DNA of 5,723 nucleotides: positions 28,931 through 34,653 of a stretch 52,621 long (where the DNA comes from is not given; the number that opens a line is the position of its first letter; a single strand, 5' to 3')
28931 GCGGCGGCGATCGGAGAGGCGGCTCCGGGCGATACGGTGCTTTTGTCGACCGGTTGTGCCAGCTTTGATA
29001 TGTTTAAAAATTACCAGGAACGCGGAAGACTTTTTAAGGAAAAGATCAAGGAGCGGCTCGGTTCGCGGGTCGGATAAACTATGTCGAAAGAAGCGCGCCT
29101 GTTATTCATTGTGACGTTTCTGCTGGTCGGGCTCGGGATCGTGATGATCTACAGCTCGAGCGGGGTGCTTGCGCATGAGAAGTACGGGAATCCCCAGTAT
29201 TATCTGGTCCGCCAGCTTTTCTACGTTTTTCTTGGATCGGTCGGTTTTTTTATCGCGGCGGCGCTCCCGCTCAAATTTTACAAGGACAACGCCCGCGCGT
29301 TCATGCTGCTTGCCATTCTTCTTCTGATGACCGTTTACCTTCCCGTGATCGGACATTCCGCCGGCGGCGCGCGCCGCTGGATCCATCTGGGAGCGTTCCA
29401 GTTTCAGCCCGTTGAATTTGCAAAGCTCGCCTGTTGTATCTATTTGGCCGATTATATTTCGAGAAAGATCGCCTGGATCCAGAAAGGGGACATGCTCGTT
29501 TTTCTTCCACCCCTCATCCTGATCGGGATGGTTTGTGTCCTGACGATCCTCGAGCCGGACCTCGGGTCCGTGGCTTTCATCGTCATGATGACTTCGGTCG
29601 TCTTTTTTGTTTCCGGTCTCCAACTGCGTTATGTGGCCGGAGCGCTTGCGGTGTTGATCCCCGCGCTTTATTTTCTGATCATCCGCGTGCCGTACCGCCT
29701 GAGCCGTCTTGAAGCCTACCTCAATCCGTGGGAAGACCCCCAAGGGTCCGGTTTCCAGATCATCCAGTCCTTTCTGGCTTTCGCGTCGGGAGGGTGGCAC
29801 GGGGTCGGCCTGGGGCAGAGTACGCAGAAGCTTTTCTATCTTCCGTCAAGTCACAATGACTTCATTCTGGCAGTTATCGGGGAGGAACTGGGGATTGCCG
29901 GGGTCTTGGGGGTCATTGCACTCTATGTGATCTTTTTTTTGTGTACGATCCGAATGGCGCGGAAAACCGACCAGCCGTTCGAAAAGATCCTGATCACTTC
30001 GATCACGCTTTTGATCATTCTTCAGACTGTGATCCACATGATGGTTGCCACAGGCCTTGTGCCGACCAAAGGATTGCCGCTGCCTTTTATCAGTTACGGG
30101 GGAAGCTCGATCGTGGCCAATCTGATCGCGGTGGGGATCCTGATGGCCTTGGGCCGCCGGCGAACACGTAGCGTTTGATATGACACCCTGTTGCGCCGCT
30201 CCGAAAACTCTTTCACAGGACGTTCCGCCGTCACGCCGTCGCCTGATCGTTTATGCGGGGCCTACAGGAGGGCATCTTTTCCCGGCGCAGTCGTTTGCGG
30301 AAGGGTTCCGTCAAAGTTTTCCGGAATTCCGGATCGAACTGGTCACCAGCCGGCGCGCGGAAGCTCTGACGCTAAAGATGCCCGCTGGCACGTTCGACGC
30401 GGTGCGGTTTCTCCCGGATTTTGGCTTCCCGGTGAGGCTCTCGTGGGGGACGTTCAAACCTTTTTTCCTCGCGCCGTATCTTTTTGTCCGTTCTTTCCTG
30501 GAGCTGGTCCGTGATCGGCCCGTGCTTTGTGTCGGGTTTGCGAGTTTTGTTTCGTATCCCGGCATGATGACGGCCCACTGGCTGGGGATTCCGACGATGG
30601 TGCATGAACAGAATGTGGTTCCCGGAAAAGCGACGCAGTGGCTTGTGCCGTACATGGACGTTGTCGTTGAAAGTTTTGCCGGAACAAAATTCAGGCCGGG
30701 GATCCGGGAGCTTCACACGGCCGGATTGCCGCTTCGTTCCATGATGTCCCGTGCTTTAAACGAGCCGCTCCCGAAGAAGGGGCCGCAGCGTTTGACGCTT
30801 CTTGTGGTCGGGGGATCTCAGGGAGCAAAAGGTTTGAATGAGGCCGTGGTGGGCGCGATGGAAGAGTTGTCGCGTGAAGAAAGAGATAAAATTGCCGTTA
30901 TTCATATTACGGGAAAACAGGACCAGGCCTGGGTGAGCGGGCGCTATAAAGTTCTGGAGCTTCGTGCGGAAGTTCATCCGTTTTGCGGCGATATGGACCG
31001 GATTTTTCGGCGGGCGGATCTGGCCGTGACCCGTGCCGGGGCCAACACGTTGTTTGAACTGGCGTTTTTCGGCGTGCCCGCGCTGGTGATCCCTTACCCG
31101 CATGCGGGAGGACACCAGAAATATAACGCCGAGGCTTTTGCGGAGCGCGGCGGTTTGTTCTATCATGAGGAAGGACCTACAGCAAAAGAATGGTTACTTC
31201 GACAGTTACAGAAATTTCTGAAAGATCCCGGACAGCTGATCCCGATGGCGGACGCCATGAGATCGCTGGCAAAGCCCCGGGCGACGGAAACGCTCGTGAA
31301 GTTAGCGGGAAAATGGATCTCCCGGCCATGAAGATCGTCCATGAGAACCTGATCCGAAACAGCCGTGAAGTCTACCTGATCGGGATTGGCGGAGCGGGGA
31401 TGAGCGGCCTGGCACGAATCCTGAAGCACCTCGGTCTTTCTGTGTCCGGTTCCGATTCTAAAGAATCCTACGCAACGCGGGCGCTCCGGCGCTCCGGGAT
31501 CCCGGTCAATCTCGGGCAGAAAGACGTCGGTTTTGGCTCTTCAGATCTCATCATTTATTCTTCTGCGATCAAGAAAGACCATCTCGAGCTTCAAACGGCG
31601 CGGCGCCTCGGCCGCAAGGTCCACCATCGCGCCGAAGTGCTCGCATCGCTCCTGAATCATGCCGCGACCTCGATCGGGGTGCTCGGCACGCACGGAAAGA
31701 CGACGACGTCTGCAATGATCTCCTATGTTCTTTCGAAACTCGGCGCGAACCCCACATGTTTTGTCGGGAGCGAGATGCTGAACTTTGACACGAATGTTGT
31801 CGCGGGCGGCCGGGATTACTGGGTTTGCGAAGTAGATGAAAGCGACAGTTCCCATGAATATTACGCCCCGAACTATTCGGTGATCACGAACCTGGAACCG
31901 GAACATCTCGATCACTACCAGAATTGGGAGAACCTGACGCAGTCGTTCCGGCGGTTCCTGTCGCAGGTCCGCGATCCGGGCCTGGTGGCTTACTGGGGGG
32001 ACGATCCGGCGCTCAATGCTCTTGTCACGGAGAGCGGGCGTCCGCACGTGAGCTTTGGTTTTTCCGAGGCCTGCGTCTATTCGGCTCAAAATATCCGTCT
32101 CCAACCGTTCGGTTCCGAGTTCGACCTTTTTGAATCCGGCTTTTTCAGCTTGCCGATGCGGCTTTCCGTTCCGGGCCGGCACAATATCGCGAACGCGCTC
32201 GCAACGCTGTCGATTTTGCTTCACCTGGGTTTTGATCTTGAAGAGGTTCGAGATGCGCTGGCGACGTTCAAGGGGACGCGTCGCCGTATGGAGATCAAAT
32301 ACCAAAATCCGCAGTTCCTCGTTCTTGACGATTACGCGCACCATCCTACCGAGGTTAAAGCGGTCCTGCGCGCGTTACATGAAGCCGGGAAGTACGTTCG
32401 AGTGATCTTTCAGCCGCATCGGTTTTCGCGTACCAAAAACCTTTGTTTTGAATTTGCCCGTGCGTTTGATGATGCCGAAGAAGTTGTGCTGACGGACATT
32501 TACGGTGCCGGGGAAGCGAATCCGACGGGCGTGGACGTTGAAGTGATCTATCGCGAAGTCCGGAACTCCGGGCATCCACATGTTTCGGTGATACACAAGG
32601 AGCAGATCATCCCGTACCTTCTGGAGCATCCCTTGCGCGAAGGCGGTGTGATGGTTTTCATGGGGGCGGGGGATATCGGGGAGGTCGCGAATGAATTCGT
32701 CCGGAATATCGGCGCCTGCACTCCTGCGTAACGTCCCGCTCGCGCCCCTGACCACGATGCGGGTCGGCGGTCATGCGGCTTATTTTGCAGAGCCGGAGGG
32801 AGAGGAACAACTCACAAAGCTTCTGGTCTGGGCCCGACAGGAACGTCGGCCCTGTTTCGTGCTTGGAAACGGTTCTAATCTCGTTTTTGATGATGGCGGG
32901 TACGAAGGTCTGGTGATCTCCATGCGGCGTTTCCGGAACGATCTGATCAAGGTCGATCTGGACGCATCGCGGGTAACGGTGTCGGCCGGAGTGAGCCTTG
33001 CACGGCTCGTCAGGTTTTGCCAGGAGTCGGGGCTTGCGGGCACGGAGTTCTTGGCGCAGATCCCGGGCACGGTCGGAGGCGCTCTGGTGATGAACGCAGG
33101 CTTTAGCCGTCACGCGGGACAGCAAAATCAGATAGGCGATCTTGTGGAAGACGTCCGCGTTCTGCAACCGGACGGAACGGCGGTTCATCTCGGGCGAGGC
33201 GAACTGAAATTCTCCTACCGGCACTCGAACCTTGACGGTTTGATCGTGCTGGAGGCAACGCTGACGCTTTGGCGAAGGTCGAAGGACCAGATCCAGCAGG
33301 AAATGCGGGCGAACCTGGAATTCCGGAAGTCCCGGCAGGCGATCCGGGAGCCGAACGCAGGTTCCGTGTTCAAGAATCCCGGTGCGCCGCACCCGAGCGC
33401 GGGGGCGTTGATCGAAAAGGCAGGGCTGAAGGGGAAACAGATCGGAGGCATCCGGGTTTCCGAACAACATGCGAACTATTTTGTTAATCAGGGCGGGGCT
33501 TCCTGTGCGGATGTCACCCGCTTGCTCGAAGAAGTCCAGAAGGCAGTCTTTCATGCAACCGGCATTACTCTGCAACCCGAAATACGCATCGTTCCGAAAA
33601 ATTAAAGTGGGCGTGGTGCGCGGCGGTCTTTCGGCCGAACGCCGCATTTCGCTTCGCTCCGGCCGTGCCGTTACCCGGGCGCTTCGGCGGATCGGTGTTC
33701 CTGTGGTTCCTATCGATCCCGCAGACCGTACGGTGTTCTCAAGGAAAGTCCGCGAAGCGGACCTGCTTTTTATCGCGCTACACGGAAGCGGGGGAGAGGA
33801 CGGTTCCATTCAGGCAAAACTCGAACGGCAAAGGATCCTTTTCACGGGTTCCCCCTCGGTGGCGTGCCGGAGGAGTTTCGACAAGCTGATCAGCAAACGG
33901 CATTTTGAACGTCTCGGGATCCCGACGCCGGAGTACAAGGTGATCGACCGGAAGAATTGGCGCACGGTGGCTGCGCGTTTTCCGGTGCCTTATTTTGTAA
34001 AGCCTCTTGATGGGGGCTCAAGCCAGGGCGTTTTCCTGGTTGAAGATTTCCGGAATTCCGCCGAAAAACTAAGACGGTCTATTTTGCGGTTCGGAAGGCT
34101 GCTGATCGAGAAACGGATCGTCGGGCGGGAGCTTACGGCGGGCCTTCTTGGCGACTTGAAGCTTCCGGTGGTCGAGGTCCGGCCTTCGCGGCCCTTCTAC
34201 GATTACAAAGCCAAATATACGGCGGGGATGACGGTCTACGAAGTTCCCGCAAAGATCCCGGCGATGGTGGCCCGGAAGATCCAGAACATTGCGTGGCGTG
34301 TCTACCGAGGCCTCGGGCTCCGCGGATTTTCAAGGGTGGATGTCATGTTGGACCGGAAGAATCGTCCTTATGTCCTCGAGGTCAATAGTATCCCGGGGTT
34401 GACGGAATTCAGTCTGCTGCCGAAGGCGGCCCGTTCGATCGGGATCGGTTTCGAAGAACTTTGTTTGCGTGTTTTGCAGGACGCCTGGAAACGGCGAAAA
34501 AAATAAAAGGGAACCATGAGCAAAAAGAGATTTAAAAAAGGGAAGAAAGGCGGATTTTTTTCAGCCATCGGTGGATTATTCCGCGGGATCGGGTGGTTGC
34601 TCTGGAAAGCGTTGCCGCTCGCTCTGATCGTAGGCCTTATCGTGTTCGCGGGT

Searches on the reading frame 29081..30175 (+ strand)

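Call 26: search_protein_families(library=pfam, proteins=[window:29081-30175:+], max_evalue=0.00001)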
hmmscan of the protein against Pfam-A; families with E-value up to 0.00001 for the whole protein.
window:29081-30175:+ (365 aa): 1 family
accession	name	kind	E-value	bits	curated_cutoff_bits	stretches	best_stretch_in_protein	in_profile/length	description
PF01098.24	FTSW_RODA_SPOVE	-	3.2e-107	359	26.4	1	6-360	2-353/356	Cell cycle protein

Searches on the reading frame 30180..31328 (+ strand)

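Call 26: search_protein_families(library=pfam, proteins=[window:30180-31328:+], max_evalue=0.00001)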
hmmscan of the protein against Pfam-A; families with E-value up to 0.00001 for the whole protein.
window:30180-31328:+ (383 aa): 2 families
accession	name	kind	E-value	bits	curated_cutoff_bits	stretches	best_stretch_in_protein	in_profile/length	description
PF04101.22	Glyco_tran_28_C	-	4.8e-34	118.2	22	1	206-369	1-163/166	Glycosyltransferase family 28 C-terminal domain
PF03033.26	Glyco_transf_28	-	2.4e-18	67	26.2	1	23-161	2-136/139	Glycosyltransferase family 28 N-terminal domain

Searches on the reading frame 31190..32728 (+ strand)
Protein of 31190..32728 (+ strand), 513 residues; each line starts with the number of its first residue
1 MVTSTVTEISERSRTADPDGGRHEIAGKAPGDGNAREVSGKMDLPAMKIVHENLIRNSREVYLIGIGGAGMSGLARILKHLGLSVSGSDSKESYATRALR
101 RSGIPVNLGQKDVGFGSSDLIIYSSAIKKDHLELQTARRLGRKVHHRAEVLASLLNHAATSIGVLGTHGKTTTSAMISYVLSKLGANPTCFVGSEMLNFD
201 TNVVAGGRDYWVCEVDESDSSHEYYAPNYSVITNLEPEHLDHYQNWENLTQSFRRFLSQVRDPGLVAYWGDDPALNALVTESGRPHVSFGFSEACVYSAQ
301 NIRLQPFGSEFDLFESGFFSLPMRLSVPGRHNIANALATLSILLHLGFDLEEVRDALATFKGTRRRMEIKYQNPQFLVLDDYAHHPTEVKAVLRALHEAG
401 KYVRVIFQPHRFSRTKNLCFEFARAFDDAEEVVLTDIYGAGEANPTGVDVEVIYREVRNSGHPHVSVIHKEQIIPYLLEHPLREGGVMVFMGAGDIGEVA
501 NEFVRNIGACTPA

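Call 27: search_protein_families(library=pfam, proteins=[window:31190-32728:+], max_evalue=0.00001)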
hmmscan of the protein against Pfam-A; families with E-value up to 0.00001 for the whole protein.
window:31190-32728:+ (513 aa): 3 families
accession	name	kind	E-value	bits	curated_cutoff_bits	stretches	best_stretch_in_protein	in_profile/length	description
PF08245.18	Mur_ligase_M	-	2.9e-28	99.7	24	1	166-341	3-198/200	Mur ligase middle domain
PF01225.30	Mur_ligase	-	4.6e-21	75.4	21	1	61-157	2-93/95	Mur ligase family, catalytic domain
PF02875.26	Mur_ligase_C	-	3.7e-17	63.8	28.4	1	365-494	1-127/127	Mur ligase, glutamate ligase domain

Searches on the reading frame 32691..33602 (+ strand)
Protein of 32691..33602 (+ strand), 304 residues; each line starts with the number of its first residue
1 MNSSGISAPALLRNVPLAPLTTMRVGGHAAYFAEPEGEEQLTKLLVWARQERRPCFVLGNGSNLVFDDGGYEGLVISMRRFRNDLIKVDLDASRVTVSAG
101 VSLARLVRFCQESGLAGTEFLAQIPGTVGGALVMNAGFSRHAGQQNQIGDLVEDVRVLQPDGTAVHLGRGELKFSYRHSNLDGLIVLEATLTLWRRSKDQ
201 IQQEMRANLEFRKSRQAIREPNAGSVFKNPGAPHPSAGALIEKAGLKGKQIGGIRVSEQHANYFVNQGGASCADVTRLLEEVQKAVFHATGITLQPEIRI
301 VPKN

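Call 27: search_protein_families(library=pfam, proteins=[window:32691-33602:+], max_evalue=0.00001)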
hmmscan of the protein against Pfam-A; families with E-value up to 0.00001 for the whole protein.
window:32691-33602:+ (304 aa): 2 families
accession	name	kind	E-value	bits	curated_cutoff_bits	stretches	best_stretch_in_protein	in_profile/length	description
PF02873.21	MurB_C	-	4.7e-34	117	27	1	200-301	1-99/99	UDP-N-acetylenolpyruvoylglucosamine reductase, C-terminal domain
PF01565.28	FAD_binding_4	-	1e-28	100.2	26.4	1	30-168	2-139/139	FAD binding domain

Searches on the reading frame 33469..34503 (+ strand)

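Call 27: search_protein_families(library=pfam, proteins=[window:33469-34503:+], max_evalue=0.00001)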
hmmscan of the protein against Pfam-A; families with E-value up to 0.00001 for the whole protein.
window:33469-34503:+ (345 aa): 4 families
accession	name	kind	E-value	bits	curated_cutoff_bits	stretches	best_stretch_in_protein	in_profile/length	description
PF07478.18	Dala_Dala_lig_C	-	4.4e-44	150.9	24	1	147-336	3-203/204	D-ala D-ala ligase C-terminus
PF01820.27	Dala_Dala_lig_N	-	1.5e-15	58.2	34.6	1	91-128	84-121/121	D-ala D-ala ligase N-terminus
PF02655.19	ATP-grasp_3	-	4.1e-12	46.9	23.2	1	138-307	3-155/160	ATP-grasp domain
PF02222.28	ATP-grasp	-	6.8e-06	26.3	27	0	145-293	2-148/179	ATP-grasp domain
